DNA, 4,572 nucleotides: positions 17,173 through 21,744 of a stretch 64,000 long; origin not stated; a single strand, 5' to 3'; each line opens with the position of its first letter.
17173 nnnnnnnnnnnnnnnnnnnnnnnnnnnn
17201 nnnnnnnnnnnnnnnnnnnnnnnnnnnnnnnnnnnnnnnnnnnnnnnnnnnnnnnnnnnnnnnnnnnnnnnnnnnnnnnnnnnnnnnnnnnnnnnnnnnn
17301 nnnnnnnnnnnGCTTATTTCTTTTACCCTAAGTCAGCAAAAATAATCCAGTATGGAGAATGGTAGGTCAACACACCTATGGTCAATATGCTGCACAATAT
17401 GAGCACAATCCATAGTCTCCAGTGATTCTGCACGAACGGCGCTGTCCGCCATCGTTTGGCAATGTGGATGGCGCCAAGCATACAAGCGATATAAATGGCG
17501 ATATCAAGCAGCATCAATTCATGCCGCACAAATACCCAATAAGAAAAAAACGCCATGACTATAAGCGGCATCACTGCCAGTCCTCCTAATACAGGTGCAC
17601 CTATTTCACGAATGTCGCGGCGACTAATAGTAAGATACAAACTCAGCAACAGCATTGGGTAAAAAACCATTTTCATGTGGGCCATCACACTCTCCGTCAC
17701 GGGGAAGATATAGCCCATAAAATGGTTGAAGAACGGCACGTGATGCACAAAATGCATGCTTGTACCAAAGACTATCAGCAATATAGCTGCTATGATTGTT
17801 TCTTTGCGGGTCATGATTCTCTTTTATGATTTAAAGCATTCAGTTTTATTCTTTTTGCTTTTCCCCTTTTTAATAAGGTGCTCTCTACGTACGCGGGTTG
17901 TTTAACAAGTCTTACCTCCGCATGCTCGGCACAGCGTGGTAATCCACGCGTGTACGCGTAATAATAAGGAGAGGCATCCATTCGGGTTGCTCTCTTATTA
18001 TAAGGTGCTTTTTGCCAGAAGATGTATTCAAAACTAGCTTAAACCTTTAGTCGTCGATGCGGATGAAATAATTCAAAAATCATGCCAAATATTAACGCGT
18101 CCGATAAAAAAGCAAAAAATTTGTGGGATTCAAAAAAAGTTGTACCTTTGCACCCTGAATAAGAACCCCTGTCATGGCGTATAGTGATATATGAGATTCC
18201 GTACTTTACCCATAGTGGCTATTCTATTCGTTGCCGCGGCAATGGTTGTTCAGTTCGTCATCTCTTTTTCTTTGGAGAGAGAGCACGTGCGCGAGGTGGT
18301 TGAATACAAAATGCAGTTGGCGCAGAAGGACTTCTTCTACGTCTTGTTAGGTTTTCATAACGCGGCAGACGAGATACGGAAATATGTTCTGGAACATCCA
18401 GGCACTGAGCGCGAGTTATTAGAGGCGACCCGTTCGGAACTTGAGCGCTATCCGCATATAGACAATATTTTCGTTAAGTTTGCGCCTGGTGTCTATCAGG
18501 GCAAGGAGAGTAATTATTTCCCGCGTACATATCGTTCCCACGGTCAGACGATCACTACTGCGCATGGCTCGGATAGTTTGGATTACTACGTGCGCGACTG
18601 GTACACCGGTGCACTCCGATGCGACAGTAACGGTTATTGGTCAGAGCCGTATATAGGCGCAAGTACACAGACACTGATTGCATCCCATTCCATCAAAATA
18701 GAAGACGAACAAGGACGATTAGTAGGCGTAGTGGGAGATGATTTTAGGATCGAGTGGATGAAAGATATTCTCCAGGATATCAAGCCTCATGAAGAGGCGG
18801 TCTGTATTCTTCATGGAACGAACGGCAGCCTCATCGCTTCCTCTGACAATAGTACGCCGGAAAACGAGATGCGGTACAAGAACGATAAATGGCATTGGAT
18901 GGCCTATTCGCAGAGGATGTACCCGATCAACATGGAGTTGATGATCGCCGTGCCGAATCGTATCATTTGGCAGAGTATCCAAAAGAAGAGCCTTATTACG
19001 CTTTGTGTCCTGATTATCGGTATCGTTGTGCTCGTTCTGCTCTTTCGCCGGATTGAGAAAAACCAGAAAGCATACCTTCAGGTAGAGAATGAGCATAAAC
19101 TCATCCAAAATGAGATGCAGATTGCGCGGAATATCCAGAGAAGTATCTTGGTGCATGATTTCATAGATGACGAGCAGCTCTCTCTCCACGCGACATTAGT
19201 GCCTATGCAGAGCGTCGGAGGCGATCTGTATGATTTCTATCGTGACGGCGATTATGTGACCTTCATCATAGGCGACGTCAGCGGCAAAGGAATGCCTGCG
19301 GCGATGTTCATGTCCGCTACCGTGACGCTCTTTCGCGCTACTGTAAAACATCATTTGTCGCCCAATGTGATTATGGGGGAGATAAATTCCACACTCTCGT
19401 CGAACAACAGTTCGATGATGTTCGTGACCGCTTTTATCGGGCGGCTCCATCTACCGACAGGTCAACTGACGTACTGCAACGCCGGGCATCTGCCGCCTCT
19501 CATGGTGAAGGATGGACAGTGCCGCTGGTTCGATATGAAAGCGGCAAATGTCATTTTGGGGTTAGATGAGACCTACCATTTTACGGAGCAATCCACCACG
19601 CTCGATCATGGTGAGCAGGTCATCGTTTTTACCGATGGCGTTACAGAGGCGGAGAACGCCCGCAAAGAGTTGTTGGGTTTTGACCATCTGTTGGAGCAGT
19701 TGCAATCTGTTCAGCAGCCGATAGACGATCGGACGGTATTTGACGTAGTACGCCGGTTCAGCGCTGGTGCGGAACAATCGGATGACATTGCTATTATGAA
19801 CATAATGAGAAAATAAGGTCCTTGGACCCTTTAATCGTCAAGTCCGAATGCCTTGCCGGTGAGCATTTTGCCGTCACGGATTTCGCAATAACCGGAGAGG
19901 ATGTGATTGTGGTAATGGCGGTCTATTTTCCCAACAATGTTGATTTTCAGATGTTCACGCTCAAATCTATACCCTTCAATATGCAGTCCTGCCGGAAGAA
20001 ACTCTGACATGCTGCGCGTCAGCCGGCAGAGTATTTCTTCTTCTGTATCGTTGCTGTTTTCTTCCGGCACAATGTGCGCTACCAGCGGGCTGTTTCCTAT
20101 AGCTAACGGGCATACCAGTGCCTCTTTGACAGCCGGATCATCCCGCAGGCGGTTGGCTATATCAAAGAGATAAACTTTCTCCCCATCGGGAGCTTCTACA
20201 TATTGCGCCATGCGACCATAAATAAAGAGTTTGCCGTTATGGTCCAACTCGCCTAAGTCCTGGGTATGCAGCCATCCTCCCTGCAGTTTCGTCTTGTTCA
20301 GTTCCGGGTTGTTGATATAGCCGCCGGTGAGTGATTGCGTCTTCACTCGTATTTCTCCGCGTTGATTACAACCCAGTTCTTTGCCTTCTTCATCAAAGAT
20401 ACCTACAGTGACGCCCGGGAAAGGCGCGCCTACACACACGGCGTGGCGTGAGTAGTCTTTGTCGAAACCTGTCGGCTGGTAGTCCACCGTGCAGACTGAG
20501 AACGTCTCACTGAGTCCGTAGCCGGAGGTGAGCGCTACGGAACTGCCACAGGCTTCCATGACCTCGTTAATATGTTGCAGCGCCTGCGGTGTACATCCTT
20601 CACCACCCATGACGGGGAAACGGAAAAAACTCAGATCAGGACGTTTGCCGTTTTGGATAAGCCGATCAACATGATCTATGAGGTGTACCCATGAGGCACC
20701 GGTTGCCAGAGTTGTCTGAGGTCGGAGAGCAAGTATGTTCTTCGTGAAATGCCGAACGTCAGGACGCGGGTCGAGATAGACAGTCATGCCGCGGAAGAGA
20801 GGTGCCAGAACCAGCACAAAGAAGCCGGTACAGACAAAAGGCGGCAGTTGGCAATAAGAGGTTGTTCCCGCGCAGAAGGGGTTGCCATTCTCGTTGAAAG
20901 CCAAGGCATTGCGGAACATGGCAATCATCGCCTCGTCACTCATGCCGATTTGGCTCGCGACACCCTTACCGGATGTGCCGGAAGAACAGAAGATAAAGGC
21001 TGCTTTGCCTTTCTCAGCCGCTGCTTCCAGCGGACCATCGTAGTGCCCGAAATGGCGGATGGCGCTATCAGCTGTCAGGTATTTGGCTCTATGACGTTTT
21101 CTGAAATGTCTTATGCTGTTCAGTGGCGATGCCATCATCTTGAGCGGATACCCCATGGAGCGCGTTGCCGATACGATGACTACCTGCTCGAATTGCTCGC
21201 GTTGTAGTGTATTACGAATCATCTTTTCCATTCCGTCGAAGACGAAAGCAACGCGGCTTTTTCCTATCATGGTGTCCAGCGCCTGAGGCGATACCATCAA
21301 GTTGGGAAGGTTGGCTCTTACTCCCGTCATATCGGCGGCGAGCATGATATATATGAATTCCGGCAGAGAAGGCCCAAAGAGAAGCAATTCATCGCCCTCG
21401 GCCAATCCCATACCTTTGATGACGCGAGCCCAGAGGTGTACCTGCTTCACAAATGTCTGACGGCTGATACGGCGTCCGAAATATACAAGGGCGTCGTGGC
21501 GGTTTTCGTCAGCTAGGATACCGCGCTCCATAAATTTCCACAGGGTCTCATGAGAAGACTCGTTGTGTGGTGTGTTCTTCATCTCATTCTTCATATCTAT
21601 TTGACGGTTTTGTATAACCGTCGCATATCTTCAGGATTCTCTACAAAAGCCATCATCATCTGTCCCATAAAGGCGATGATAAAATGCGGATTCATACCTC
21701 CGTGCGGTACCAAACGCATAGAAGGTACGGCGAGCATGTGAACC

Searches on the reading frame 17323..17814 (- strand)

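Call 37: search_protein_families(library=pfam, proteins=[window:17323-17814:-], max_evalue=0.001)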
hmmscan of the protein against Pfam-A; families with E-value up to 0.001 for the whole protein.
window:17323-17814:- (163 aa): 1 family
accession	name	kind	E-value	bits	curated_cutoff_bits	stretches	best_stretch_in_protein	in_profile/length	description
PF20122.4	DUF6512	-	8.3e-08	32.9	26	1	5-161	12-173/181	Family of unknown function (DUF6512)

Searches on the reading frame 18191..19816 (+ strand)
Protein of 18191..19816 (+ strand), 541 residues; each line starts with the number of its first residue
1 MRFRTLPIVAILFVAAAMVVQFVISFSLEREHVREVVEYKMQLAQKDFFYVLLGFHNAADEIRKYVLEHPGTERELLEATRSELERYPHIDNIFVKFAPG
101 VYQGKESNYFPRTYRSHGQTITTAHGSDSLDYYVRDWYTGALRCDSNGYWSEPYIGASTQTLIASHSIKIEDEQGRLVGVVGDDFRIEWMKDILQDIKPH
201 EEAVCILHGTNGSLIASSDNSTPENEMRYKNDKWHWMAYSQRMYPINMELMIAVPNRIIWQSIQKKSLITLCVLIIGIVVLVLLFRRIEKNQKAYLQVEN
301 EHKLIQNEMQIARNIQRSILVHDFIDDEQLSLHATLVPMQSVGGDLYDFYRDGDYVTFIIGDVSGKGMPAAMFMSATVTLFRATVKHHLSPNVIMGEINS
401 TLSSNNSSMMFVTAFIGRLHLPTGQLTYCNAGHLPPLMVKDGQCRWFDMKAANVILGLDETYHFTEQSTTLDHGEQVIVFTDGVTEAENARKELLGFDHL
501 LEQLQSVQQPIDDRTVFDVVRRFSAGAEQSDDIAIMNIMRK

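Call 24: search_protein_families(library=pfam, proteins=[window:18191-19816:+], max_evalue=0.01)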
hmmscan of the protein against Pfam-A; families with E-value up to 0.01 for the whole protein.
window:18191-19816:+ (541 aa): 3 families
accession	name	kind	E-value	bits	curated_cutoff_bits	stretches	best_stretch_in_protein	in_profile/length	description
PF07228.17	SpoIIE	-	6e-45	154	25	1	353-538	2-189/192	Stage II sporulation protein E (SpoIIE)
PF22673.2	MCP-like_PDC_1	-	2.7e-12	47.5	27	1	79-191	4-112/113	Methyl-accepting chemotaxis protein-like, first PDC sensor domain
PF02743.24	dCache_1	-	4.1e-07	30.2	45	1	116-222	76-195/240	Cache domain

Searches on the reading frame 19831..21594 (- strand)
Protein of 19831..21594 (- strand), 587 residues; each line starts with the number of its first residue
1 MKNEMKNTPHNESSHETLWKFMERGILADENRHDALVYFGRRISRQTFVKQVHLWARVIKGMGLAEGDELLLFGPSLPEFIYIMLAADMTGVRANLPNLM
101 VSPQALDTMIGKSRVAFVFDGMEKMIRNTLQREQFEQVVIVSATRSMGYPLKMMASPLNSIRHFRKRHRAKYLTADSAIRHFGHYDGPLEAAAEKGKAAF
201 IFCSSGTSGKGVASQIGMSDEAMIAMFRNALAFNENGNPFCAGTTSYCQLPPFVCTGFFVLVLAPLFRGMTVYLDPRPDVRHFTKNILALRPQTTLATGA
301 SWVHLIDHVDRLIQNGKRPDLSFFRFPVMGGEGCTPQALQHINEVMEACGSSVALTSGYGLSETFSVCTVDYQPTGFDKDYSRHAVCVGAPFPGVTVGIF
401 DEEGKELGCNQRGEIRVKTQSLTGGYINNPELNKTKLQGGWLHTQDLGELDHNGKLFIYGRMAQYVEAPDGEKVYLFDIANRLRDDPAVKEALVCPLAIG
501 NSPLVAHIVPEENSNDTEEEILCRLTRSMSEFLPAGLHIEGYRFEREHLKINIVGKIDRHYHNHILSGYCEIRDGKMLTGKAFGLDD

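Call 37: search_protein_families(library=pfam, proteins=[window:19831-21594:-], max_evalue=0.001)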
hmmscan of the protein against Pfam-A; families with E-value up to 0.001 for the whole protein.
window:19831-21594:- (587 aa): 1 family
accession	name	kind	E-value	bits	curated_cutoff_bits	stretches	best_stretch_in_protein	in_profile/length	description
PF00501.34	AMP-binding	-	1.4e-39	136.5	29.9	1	32-426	10-383/384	AMP-binding enzyme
